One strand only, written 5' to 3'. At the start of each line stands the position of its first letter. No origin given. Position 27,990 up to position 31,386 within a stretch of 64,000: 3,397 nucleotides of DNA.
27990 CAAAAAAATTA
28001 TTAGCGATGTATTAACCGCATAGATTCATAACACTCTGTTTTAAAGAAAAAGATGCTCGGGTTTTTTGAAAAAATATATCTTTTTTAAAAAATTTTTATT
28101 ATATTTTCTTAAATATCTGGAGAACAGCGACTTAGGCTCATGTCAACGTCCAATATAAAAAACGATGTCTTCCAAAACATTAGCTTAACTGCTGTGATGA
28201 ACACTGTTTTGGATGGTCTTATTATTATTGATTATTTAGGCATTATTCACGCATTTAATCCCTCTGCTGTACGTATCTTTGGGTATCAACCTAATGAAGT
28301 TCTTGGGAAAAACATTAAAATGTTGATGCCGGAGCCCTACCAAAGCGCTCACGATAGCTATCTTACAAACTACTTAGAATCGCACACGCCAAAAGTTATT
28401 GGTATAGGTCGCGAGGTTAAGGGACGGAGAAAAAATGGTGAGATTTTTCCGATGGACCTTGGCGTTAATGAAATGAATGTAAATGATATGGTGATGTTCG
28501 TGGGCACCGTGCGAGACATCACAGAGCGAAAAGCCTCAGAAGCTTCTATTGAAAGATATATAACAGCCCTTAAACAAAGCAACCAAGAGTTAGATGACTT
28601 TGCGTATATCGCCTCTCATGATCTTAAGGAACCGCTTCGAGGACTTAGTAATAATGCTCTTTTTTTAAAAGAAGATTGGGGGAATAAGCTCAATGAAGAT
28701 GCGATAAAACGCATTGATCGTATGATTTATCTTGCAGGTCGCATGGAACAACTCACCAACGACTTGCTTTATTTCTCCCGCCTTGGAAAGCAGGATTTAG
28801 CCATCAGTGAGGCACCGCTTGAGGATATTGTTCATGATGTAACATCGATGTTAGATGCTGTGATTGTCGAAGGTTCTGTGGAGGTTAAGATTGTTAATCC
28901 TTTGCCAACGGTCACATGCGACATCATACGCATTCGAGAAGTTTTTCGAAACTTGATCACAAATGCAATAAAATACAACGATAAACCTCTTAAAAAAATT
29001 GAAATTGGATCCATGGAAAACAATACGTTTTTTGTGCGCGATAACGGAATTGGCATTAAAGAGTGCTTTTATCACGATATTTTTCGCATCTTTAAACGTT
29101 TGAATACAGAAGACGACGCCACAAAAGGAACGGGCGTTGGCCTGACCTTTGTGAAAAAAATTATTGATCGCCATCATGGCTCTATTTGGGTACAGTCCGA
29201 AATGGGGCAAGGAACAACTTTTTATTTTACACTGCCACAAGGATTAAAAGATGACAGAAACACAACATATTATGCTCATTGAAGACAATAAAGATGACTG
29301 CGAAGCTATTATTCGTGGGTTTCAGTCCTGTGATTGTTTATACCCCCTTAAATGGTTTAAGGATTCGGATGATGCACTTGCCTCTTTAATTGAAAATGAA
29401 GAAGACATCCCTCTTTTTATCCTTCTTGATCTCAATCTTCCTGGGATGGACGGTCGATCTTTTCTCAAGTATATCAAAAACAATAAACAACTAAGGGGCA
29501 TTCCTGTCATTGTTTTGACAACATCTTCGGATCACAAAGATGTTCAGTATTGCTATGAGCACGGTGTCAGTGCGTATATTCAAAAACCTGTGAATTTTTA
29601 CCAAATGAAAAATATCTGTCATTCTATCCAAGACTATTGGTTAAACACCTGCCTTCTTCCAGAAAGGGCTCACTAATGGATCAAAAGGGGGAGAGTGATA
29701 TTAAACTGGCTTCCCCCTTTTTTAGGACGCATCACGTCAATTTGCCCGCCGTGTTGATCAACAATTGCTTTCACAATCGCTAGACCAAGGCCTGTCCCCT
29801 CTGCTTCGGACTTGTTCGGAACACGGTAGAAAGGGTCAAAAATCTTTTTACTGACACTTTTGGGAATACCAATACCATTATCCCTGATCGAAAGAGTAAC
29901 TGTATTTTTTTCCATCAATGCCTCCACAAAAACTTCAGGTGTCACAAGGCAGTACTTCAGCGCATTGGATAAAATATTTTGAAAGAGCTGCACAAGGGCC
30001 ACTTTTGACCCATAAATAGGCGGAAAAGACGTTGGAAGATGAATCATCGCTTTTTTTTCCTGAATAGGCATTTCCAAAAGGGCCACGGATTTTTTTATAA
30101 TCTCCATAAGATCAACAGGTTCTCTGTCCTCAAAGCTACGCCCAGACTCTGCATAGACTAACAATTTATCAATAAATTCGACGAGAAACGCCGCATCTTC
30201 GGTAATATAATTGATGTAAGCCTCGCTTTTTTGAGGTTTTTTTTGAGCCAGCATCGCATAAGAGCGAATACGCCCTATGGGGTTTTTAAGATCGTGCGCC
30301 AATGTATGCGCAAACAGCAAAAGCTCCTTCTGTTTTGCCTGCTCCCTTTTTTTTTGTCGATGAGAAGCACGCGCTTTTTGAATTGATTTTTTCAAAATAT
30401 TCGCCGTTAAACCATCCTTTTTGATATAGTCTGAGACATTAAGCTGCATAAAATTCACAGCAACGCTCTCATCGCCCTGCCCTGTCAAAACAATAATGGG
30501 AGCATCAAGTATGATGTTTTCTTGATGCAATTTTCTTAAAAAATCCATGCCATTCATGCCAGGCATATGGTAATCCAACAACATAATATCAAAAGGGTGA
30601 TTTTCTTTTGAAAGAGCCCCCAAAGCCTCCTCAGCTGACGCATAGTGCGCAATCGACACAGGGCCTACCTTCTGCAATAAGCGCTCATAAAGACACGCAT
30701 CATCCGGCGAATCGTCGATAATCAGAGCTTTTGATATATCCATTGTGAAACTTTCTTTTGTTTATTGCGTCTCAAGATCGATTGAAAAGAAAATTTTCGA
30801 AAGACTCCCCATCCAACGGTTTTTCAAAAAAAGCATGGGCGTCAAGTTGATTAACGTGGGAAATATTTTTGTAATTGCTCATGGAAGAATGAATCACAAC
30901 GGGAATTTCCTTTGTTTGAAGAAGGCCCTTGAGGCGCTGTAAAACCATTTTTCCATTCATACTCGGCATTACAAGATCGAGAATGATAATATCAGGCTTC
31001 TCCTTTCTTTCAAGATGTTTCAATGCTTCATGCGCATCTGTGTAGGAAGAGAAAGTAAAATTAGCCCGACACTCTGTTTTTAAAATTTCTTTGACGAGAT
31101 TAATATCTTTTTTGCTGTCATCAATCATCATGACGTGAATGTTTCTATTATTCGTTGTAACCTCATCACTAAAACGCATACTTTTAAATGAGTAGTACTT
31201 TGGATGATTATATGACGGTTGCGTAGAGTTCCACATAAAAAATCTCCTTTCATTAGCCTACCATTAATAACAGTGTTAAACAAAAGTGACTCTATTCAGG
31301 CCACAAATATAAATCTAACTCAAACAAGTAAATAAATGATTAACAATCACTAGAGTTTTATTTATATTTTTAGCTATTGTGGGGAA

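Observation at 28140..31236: FixL-type heme-PAS kinase wired into a four-protein phosphorelay with no output domain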

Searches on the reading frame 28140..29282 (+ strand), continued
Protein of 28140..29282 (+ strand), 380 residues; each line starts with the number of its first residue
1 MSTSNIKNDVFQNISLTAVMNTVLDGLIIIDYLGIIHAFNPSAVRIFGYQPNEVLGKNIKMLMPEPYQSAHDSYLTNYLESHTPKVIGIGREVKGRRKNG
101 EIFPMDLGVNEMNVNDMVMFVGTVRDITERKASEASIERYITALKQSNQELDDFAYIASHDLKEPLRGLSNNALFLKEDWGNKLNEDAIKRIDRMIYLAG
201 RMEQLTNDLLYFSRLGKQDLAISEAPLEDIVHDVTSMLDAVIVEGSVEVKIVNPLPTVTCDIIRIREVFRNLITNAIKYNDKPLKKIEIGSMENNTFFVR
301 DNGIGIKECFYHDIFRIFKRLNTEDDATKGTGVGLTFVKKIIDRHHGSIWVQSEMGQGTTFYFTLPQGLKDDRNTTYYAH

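Call 50: search_protein_families(library=ncbifam, proteins=[L016:3259-3969:-, L016:4436-4813:-, L016:2791-3228:-, L016:2004-2720:+], max_evalue=0.01)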
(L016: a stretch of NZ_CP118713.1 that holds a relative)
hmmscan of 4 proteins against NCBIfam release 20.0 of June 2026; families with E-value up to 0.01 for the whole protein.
L016:3259-3969:- (236 aa): 21 families
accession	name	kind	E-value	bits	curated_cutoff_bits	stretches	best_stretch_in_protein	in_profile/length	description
NF007561.1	PRK10188.1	equivalog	2.3e-18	66.4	350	1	156-235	166-240/240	quorum-sensing transcriptional regulator SdiA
TIGR03541.1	reg_near_HchA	equivalog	2.9e-17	63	215.6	1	110-233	104-230/232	PA1136 family autoinducer-binding transcriptional regulator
TIGR03020.2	EpsA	equivalog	1.1e-15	58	170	1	172-229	188-245/247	XrtB/PEP-CTERM-associated transcriptional regulator EpsA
NF047402.1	TransRegVisN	equivalog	5e-15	55.4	250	1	173-235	184-246/246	transcriptional regulator VisN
NF047403.1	TransRegVisR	equivalog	5e-12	45.7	300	1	172-235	156-219/220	transcriptional regulator VisR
NF052366.1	photon_PedR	equivalog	1e-08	35.2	120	1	175-235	3-63/74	photosynthetic electron transport-dependent transcriptional regulator PedR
NF007505.1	PRK10100.1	equivalog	6.5e-08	32.5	250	1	171-229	141-199/204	biofilm master transcriptional regulator CsgD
NF047785.1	respo_reg_MadR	equivalog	3e-07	30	300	1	171-235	145-209/209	MadR family response regulator transcription factor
NF052445.1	RespRegMctR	equivalog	6.1e-07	29.1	300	1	171-234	141-204/205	two-component system response regulator MctR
NF010444.1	PRK13870.1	equivalog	1.5e-06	27.8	250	1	168-235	167-234/234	autoinducer-binding transcriptional regulator TraR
NF011896.0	PRK15369.1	equivalog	1.6e-06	27.9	242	1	170-234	145-209/211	two component system response regulator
TIGR02985.1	Sig70_bacteroi1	subfamily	2.1e-05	24.8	126.4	1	154-217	95-158/162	RNA polymerase sigma-70 factor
NF007708.0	PRK10403.1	equivalog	7.6e-05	22.3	343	1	175-228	154-207/215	nitrate/nitrite response regulator protein NarP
NF007935.0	PRK10651.1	equivalog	0.00018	20.7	250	1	173-225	154-206/216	two-component system response regulator NarL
TIGR02937.1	sigma70-ECF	superfamily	0.00055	19.6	42.9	1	173-217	116-161/165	sigma-70 family RNA polymerase sigma factor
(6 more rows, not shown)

L016:4436-4813:- (125 aa): 53 families (the best 25 are shown)
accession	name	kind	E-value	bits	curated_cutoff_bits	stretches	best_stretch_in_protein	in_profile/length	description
TIGR02154.1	PhoB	equivalog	3.2e-10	39.7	296.2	1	34-119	33-112/226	phosphate regulon transcriptional regulator PhoB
NF041734.1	resp_reg_RppA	equivalog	3.4e-09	36.4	250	1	6-120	5-111/229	two-component system response regulator RppA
NF041733.1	resp_reg_CseB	equivalog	6.6e-09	35.5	350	1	19-119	11-107/228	two-component system response regulator CseB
NF053854.1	RespRegPhoBBctds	equivalog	9.2e-09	35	270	1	23-121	15-109/225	two-component system response regulator PhoB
NF007546.0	PRK10161.1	equivalog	1.3e-08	34.7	471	1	41-116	37-109/229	phosphate response regulator transcription factor PhoB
NF012023.0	PRK15479.1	equivalog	3.4e-08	33.3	337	1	55-118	46-107/224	transcriptional regulator TctD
NF041866.1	EpsW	equivalog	3.4e-08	33.1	200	1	37-114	40-112/131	exopolysaccharide biosynthesis response regulator EpsW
NF007928.2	PRK10643.1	equivalog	5.8e-08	32.6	330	1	32-118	26-107/216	two-component system response regulator PmrA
TIGR02875.1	spore_0_A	equivalog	7.4e-08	31.9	200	1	4-119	5-114/262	sporulation transcription factor Spo0A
NF007005.1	PRK09468.1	equivalog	1.8e-07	30.8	331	1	55-116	49-108/237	osmolarity response regulator transcription factor OmpR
NF008078.0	PRK10816.1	equivalog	2.2e-07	30.6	336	1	53-121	44-110/223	two-component system response regulator PhoP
NF038297.2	hybrid_HK_HrmK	equivalog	2.2e-07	29.9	725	1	54-118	535-599/607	hybrid histidine kinase/response regulator HrmK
TIGR01818.1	ntrC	equivalog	6.2e-07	28.6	558.6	1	6-120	3-107/463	nitrogen regulation protein NR(I)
NF007820.0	PRK10529.1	equivalog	6.7e-07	28.9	325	1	53-119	45-108/225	two-component system response regulator KdpE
NF041367.1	CheY_Halo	equivalog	7.1e-07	29.6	200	1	24-119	16-106/114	chemotaxis protein CheY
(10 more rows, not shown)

L016:2791-3228:- (145 aa): 3 families
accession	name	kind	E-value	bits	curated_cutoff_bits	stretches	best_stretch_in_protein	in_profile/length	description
NF052313.1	T9SS_RR_PorX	equivalog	3.2e-05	22.9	300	1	12-89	2-75/513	T9SS response regulator signal transducer PorX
NF008318.0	PRK11107.1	equivalog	0.0048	15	890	1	5-132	662-786/920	two-component sensor histidine kinase BarA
NF011874.0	PRK15347.1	equivalog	0.0074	14.3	852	1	11-77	691-753/921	two component system sensor kinase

L016:2004-2720:+ (238 aa): 79 families (the best 25 are shown)
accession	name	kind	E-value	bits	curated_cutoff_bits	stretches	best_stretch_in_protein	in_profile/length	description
NF046044.1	PnpS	equivalog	9.4e-27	94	400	1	21-236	170-390/390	two-component system histidine kinase PnpS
NF041832.1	near_NosP_CTERM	subfamily_domain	2.8e-25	89.2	400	1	23-238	9-226/370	NahK/ErcS family hybrid sensor histidine kinase/response regulator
NF008312.0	PRK11100.1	equivalog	2.7e-23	82.5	356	1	19-236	254-473/477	two-component system sensor histidine kinase CreC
TIGR02966.1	phoR_proteo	equivalog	7.9e-23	81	334.2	1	22-234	115-332/333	phosphate regulon sensor histidine kinase PhoR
NF008468.0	PRK11360.1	equivalog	2.7e-22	78.9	646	1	23-237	398-608/616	two-component system sensor histidine kinase AtoS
NF007793.0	PRK10490.1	equivalog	3.4e-21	75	1123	1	12-237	655-882/895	two-component system sensor histidine kinase KdpD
NF047465.1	hybrid_HK_LvrA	exception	5.8e-21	74.2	1200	1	21-236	600-817/819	hybrid histidine kinase/response regulator LvrA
NF033092.0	HK_WalK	equivalog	2.5e-20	72.6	725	1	18-237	369-594/594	cell wall metabolism sensor histidine kinase WalK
NF006800.0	PRK09303.1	equivalog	6.1e-20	71.5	342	1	22-237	152-377/383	histidine kinase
TIGR02916.1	PEP_his_kin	equivalog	1.9e-19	69.7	300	1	64-236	513-679/679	XrtA/PEP-CTERM system histidine kinase PrsK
TIGR02956.1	TMAO_torS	equivalog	7.8e-19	67.3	676.5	1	23-237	466-682/967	TMAO reductase system sensor histidine kinase/response regulator TorS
NF007898.0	PRK10604.1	equivalog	2.8e-18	66.3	478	1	23-237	214-423/433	two-component system sensor histidine kinase RstB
NF033091.0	HK_VanS_ACDEFG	equivalog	1.3e-17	63.9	400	1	13-236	66-293/293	vancomycin resistance histidine kinase VanS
NF040691.1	MtrAB_MtrB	equivalog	2.4e-17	63.1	450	1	22-236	272-491/507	MtrAB system histidine kinase MtrB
NF041735.1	hist_kin_RppB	equivalog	2.4e-17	62.9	400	1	17-236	212-438/438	two-component system sensor histidine kinase RppB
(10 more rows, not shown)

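Call 51: fold_search(model_id=the predicted structure, library=pdb)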
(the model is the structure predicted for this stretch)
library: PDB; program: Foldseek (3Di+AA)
matches with E <= 10: 1172; with E <= 0.001: 785
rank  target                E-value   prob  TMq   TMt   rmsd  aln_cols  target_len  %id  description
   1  4gcz_A                1.1e-23  1.00  0.39  0.40  15.8       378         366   22  Structure of a blue-light photoreceptor (released 2013-06-19)
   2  8a6x_B                2.3e-23  1.00  0.37  0.38  17.6       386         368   20  Crystal structure of a chimeric LOV-Histidine kinase SB2F1 (asymmetrical variant, trigonal form with long c axis) (released 2024-01-10)
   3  8a7f_A                6.4e-23  1.00  0.37  0.38  16.7       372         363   20  Crystal structure of a chimeric LOV-Histidine kinase SB2F1-I66R mutant (asymmetrical variant, trigonal form with long  (released 2024-01-10)
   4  8a7h_A                6.7e-23  1.00  0.37  0.39  16.6       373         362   21  Crystal structure of a chimeric LOV-Histidine kinase SB2F1-I66R mutant (light state; asymmetrical variant, trigonal fo (released 2024-01-10)
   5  8a52_A                9.5e-23  1.00  0.36  0.38  16.6       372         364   22  Crystal structure of a chimeric LOV-Histidine kinase SB2F1 (asymmetrical variant, trigonal form with long c-axis) (released 2023-12-27)
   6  8a3u                  1.0e-22  1.00  0.37  0.38  16.9       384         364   20  Crystal structure of a chimeric LOV-Histidine kinase SB2F1 (symmetrical variant, trigonal form with short c-axis) (released 2023-12-20)
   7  9a5d_A                1.8e-22  1.00  0.43  0.28  14.2       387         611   20  Integrative model of WALK-YYCH by crosslinking MS and deep learning (released 2024-09-18)
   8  8a7f_B                2.1e-22  1.00  0.37  0.38  17.4       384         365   20  Crystal structure of a chimeric LOV-Histidine kinase SB2F1-I66R mutant (asymmetrical variant, trigonal form with long  (released 2024-01-10)
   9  4gcz_B                2.8e-22  1.00  0.42  0.42  11.3       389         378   23  Structure of a blue-light photoreceptor (released 2013-06-19)
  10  8upk_A                7.7e-20  1.00  0.41  0.22  15.5       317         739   31  Pr/Pfr heterodimer (hybrid) state of Stigmatella aurantiaca bacteriophytochrome 2 (released 2024-09-25)
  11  4i5s_B                1.6e-18  1.00  0.42  0.41  13.8       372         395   22  Structure and function of sensor histidine kinase (released 2013-03-27)
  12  4i5s_A                3.1e-18  1.00  0.34  0.34  19.1       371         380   21  Structure and function of sensor histidine kinase (released 2013-03-27)
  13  4jav_A                1.5e-17  1.00  0.38  0.57  13.5       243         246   29  Structural basis of a rationally rewired protein-protein interface (HK853wt and RR468mutant V13P, L14I, I17M and N21V) (released 2013-09-04)
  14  4jas_A                6.6e-17  1.00  0.39  0.60   9.8       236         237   29  Structural basis of a rationally rewired protein-protein interface (HK853mutant A268V, A271G, T275M, V294T and D297E a (released 2013-09-04)
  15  6azr_A                9.8e-17  1.00  0.39  0.61   9.1       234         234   29  Crystal structure of the T264A HK853cp-BeF3-RR468 complex (released 2017-12-27)
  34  8f71_A                2.5e-15  1.00  0.45  0.86   3.8       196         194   35  Crystal structure of the histidine kinase domain of bacteriophytochrome RpBphP2 (released 2023-11-22)
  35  8f71_B                2.8e-15  1.00  0.43  0.82   2.9       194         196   34  Crystal structure of the histidine kinase domain of bacteriophytochrome RpBphP2 (released 2023-11-22)
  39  8js5_G                5.2e-15  1.00  0.35  0.53   2.2       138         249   38  Dimeric PAS domains of oxygen sensor FixL with ferric unliganded heme (released 2024-06-26)
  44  8js5_A                1.0e-14  1.00  0.35  0.53   2.1       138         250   38  Dimeric PAS domains of oxygen sensor FixL with ferric unliganded heme (released 2024-06-26)
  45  8js5_F                1.0e-14  1.00  0.34  0.52   2.8       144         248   37  Dimeric PAS domains of oxygen sensor FixL with ferric unliganded heme (released 2024-06-26)
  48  8js5_B                1.7e-14  1.00  0.35  0.51   2.2       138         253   38  Dimeric PAS domains of oxygen sensor FixL with ferric unliganded heme (released 2024-06-26)
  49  8js5_C                1.8e-14  1.00  0.33  0.48   2.9       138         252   38  Dimeric PAS domains of oxygen sensor FixL with ferric unliganded heme (released 2024-06-26)
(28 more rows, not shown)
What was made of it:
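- The model's PAS domain superposes on FixL at 2.1 Å with 38% identity (call 51).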

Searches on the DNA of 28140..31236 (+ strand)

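Call 6: search_dna_similar(query=window:28140-31236:+, collection=plasmids, mode=near)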
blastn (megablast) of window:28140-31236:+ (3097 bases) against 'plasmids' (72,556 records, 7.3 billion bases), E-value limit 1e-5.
No match.
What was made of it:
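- Tried and rejected: Plasmid megablast of the cluster: no match (call 6).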
